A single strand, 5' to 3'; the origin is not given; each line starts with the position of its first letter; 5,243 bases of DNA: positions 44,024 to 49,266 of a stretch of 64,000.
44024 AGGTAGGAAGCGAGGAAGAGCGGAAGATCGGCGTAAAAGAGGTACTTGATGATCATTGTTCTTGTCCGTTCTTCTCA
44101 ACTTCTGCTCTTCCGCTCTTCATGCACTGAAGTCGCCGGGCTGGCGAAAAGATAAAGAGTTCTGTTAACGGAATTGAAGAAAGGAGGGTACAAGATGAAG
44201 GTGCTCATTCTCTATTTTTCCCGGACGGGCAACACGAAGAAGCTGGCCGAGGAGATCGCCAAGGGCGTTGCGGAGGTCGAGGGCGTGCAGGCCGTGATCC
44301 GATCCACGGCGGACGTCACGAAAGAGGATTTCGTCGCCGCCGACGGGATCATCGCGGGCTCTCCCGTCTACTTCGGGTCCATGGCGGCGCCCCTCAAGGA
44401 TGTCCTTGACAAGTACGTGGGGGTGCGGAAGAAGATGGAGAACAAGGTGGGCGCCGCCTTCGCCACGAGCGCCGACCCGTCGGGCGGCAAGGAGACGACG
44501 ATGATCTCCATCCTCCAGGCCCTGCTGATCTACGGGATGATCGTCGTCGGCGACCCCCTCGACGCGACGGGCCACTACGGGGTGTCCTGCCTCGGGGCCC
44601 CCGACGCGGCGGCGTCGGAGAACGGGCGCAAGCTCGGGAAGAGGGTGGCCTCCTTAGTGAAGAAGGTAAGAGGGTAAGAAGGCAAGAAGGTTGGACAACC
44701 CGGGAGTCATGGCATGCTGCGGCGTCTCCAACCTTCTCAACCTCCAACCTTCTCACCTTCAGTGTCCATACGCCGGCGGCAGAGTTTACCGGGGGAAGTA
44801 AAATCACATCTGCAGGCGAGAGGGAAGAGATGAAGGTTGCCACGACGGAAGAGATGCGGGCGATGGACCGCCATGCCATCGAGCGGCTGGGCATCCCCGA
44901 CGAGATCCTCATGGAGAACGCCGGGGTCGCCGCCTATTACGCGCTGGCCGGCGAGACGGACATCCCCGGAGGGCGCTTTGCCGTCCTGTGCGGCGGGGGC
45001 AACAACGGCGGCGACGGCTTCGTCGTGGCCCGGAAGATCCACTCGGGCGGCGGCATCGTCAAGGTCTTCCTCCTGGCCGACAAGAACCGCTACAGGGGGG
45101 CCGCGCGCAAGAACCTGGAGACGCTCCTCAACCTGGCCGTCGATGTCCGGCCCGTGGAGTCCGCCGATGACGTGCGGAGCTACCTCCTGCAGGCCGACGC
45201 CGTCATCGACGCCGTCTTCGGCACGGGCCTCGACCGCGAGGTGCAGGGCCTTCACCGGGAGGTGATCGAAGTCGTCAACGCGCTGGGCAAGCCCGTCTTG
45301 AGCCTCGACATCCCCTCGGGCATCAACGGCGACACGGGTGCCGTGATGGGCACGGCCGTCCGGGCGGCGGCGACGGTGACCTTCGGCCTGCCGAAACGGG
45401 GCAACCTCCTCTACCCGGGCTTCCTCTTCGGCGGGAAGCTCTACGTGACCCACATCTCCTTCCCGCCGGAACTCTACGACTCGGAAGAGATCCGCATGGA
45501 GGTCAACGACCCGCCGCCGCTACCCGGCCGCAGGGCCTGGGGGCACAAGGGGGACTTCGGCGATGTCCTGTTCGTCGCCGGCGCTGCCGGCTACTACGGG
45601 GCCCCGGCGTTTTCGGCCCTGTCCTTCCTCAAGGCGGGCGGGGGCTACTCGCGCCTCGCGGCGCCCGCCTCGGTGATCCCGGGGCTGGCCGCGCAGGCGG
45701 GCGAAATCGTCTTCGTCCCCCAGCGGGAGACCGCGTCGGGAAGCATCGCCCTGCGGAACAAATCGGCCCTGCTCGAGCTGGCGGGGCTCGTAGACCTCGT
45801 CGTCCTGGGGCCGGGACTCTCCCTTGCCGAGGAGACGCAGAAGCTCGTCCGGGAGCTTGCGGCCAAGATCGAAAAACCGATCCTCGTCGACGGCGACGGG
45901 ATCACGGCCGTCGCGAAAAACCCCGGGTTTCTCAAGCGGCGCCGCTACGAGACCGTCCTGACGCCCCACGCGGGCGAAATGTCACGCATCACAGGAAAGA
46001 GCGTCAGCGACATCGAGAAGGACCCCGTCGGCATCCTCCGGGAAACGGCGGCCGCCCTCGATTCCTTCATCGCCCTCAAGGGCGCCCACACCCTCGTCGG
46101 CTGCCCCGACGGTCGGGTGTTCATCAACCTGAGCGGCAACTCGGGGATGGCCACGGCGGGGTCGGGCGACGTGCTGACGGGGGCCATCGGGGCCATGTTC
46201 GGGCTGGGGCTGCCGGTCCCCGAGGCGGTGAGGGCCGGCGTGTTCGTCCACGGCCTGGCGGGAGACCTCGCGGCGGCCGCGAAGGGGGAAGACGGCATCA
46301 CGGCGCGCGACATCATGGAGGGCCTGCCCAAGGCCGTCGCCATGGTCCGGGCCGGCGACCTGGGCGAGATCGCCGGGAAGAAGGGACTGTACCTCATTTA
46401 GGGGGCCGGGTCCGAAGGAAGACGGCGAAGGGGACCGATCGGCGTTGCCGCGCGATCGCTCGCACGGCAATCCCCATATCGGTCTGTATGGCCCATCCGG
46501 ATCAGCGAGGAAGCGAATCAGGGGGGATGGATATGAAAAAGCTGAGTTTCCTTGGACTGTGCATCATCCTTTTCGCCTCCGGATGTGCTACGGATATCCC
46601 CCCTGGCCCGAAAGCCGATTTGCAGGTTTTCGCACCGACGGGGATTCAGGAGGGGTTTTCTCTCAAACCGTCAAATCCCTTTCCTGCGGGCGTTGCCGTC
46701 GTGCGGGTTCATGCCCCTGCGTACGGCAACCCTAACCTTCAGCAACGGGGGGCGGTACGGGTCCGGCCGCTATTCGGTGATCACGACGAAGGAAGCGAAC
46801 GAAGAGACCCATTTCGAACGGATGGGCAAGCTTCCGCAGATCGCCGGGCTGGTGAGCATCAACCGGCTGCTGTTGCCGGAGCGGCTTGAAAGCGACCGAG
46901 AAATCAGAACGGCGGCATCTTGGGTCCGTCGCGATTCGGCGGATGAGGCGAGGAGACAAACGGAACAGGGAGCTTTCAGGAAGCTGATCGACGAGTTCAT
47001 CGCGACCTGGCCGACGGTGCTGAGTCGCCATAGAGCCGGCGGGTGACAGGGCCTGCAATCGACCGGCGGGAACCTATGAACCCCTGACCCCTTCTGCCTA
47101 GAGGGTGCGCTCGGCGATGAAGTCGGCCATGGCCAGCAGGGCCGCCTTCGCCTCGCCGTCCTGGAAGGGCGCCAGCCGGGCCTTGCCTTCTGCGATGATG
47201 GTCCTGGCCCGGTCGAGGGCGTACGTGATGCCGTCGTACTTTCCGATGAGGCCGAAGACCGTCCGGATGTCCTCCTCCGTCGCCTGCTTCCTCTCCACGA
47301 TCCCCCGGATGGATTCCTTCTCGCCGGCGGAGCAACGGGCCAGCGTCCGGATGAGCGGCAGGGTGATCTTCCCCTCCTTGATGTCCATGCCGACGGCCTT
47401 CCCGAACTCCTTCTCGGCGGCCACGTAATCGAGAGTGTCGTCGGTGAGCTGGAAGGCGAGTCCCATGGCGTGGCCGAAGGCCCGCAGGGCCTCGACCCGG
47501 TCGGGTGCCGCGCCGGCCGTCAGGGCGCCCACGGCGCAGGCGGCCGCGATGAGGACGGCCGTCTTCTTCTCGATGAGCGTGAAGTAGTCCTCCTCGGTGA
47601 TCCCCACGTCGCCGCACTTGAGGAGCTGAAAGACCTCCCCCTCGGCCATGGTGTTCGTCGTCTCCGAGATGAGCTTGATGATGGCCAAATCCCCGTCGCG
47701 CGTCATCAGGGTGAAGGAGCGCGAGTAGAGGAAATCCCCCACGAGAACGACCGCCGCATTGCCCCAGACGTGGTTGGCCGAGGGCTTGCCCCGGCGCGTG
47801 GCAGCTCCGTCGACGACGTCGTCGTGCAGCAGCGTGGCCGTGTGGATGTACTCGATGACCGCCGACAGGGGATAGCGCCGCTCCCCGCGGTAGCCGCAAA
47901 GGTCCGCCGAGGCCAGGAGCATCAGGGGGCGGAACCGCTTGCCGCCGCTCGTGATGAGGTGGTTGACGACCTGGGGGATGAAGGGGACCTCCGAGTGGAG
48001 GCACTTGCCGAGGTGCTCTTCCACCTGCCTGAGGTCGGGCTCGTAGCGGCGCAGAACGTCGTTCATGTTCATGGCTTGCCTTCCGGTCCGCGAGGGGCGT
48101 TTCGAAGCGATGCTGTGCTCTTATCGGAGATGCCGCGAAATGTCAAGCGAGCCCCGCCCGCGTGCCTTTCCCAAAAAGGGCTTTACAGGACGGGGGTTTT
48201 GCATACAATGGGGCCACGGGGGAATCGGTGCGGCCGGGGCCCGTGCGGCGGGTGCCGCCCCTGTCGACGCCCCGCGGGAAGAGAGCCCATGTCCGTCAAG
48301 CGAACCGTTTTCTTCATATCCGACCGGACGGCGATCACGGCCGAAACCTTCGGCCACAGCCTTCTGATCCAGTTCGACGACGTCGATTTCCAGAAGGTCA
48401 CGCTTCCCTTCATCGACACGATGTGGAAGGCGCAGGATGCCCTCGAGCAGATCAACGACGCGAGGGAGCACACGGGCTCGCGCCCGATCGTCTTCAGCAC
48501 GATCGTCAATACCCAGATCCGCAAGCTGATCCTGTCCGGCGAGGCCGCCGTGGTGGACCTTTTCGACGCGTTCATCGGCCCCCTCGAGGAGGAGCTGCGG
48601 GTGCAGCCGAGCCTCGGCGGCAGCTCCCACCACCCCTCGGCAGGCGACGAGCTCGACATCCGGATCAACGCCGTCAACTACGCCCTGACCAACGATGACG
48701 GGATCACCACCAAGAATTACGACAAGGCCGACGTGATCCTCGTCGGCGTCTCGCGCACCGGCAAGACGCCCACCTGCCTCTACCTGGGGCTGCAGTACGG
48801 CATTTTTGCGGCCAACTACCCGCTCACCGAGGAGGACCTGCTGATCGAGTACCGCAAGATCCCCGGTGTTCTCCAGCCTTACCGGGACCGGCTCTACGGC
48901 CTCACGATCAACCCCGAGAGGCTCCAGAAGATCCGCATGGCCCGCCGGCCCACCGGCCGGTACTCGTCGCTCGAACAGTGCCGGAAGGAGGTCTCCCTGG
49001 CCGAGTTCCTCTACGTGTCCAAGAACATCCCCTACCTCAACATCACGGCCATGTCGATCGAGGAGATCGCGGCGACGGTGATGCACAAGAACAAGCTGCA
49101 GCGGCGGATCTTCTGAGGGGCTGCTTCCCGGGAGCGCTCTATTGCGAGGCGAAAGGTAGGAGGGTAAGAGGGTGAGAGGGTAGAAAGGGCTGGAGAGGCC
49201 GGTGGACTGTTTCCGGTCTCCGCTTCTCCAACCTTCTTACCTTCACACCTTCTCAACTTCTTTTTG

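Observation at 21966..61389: Dispersed family of 7- or 8-nt-periodic arrays, mostly as inverted purine/pyrimidine arms on gene 3' ends (13 loci in 64 kb)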

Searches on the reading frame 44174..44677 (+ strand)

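Call 6: search_protein_families(library=pfam, proteins=[window:44174-44677:+])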
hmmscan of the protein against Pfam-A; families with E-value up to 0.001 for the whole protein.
window:44174-44677:+ (167 aa): 5 families
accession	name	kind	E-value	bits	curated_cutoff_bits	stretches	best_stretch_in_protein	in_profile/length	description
PF03358.20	FMN_red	-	1.8e-16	60.5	24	1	8-127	1-142/152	NADPH-dependent FMN reductase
PF12724.12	Flavodoxin_5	-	1.2e-10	42.3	27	1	11-102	1-87/145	Flavodoxin domain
PF00258.30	Flavodoxin_1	-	7.7e-07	29.8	25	1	12-73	1-64/143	Flavodoxin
PF12641.12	Flavodoxin_3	-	2.4e-06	27.9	27.5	1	11-55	1-45/160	Flavodoxin domain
PF02525.22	Flavodoxin_2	-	0.00048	20.3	27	0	44-80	67-102/198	Flavodoxin-like fold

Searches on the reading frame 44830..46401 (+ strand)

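Call 6: search_protein_families(library=pfam, proteins=[window:44830-46401:+])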
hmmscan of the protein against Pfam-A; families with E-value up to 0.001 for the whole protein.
window:44830-46401:+ (523 aa): 2 families
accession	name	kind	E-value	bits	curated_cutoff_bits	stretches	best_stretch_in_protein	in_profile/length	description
PF01256.23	Carb_kinase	-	5.5e-48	164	27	1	246-500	1-241/242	NAD(P)H-hydrate dehydratase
PF03853.21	YjeF_N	-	4.1e-47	160.7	24.9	1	25-191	2-169/169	YjeF-related protein N-terminus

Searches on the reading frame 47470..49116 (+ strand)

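Call 6: search_protein_families(library=pfam, proteins=[window:47470-49116:+])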
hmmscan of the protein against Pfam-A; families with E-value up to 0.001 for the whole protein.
window:47470-49116:+ (548 aa): 1 family
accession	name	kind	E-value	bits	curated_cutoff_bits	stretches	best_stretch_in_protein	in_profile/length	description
PF03618.20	Kinase-PPPase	-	8.9e-71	239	23.5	1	280-538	1-256/256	Kinase/pyrophosphorylase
